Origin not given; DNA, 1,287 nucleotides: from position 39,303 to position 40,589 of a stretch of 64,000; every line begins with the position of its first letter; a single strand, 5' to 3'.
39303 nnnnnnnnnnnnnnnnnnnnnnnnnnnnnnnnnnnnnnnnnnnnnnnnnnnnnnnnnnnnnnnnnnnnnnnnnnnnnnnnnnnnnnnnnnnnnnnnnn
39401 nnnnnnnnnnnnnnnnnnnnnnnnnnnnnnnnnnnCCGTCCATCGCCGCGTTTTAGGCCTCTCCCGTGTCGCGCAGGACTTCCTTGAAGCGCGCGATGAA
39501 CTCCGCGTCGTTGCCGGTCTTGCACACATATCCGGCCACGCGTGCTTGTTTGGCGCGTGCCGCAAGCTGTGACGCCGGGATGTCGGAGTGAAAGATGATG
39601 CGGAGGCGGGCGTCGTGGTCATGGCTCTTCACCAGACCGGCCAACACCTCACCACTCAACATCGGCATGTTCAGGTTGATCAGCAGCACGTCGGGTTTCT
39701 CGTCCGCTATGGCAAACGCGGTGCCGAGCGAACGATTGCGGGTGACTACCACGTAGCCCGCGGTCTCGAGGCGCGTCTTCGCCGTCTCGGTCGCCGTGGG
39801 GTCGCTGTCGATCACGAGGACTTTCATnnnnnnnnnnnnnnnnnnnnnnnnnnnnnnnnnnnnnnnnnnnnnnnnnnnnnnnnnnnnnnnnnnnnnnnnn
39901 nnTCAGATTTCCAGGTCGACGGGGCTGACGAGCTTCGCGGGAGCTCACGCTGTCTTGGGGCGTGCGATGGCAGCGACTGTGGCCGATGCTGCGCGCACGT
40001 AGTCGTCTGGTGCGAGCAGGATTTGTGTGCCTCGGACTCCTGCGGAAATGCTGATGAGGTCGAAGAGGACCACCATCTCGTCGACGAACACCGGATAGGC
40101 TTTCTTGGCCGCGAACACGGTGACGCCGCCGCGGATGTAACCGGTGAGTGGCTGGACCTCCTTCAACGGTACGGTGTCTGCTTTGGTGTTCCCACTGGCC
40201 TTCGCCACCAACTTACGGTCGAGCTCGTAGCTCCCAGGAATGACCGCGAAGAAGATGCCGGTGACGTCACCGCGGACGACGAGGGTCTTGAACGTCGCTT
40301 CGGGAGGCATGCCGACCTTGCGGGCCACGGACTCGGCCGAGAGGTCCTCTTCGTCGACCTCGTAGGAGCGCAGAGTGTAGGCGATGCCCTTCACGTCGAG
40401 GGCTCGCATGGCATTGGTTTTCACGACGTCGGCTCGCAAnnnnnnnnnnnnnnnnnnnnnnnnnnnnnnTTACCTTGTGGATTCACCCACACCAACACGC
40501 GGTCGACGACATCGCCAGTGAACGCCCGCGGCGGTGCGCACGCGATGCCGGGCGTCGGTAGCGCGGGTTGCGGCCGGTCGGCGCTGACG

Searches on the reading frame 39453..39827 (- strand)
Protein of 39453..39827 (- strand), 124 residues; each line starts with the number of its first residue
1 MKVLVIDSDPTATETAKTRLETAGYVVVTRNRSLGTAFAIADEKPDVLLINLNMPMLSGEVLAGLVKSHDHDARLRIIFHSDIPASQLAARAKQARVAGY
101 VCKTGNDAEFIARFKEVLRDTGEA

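Call 8: search_protein_families(library=pfam, proteins=[window:39453-39827:-], max_evalue=0.01)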
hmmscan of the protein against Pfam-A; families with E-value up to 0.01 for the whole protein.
window:39453-39827:- (124 aa): 1 family
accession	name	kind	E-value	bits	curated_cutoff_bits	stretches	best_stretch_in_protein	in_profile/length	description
PF00072.30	Response_reg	-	8.1e-12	45.7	30.2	1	3-113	1-109/111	Response regulator receiver domain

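Call 9: search_protein_families(library=ncbifam, proteins=[window:39453-39827:-], max_evalue=0.001)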
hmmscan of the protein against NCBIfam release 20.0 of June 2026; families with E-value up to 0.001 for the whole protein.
window:39453-39827:- (124 aa): 28 families (the best 25 are shown)
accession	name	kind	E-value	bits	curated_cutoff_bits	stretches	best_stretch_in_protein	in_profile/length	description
TIGR02154.1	PhoB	equivalog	1.3e-09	37.7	296.2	1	2-121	4-123/226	phosphate regulon transcriptional regulator PhoB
NF053854.1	RespRegPhoBBctds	equivalog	4.1e-08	32.8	270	1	3-120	1-117/225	two-component system response regulator PhoB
NF052445.1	RespRegMctR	equivalog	1.1e-07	31.4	300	1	2-117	3-118/205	two-component system response regulator MctR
NF041733.1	resp_reg_CseB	equivalog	3.7e-07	29.8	350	1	2-121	2-118/228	two-component system response regulator CseB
NF008677.0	PRK11697.1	equivalog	8.5e-07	28.6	246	1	1-101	2-99/238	two-component system response regulator BtsR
NF045717.1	DVU0259_DivK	exception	1.1e-06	28.8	160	1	2-96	4-98/117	DVU0259 family response regulator domain-containing protein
NF040689.1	MtrAB_MtrA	equivalog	3.9e-06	26.4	300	1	3-121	1-116/219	MtrAB system response regulator MtrA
NF046022.1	RespRegCpdRBruc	equivalog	4.7e-06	26.6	180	1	2-99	3-98/120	cell cycle two-component system response regulator CpdR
NF047793.1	ResRegPgtA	equivalog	5.6e-06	25.4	650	1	2-87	7-93/414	two-component system response regulator PgtA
NF006900.1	PRK09390.1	equivalog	7.3e-06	25.7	255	1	2-120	6-122/203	response regulator FixJ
NF007135.0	PRK09581.1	equivalog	2.3e-05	23.4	474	1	2-119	157-273/457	PleD family two-component system response regulator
NF045944.1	ResRegRpaBCyano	equivalog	2.4e-05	23.8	330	1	4-120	1-114/229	response regulator transcription factor RpaB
NF045505.1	RR_RssB_Pseudo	equivalog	2.5e-05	23.5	700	1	2-107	7-110/394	two-component system response regulator RssB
TIGR02875.1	spore_0_A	equivalog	6e-05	22.4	200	1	34-120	38-124/262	sporulation transcription factor Spo0A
NF040534.1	resp_reg_YycF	equivalog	7.1e-05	22.2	340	1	2-120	2-117/231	response regulator YycF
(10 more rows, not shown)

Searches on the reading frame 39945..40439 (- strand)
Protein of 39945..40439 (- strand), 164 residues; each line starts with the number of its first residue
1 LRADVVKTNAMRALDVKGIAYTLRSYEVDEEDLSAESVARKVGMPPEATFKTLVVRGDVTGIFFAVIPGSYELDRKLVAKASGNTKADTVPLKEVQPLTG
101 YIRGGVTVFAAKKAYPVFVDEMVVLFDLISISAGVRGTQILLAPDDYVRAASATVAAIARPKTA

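Call 8: search_protein_families(library=pfam, proteins=[window:39945-40439:-], max_evalue=0.01)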
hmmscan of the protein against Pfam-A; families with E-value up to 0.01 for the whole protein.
window:39945-40439:- (164 aa): 1 family
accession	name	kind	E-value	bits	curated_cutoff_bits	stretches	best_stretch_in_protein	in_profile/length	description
PF04073.20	tRNA_edit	-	1.3e-21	77.3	25.5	1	34-149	6-122/123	Aminoacyl-tRNA editing domain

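Call 9: search_protein_families(library=ncbifam, proteins=[window:39945-40439:-], max_evalue=0.001)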
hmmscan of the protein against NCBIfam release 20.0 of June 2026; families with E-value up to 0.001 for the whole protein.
window:39945-40439:- (164 aa): 3 families
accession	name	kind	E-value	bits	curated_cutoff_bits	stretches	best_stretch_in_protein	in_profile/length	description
TIGR00011.1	YbaK_EbsC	equivalog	9.7e-47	158.5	153.25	1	8-159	1-152/152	Cys-tRNA(Pro) deacylase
NF007951.0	PRK10670.1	equivalog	1.6e-23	83.3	243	1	8-160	2-157/159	Cys-tRNA(Pro)/Cys-tRNA(Cys) deacylase YbaK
NF006625.0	PRK09194.1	equivalog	0.00011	21.3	558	1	34-138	259-362/559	proline--tRNA ligase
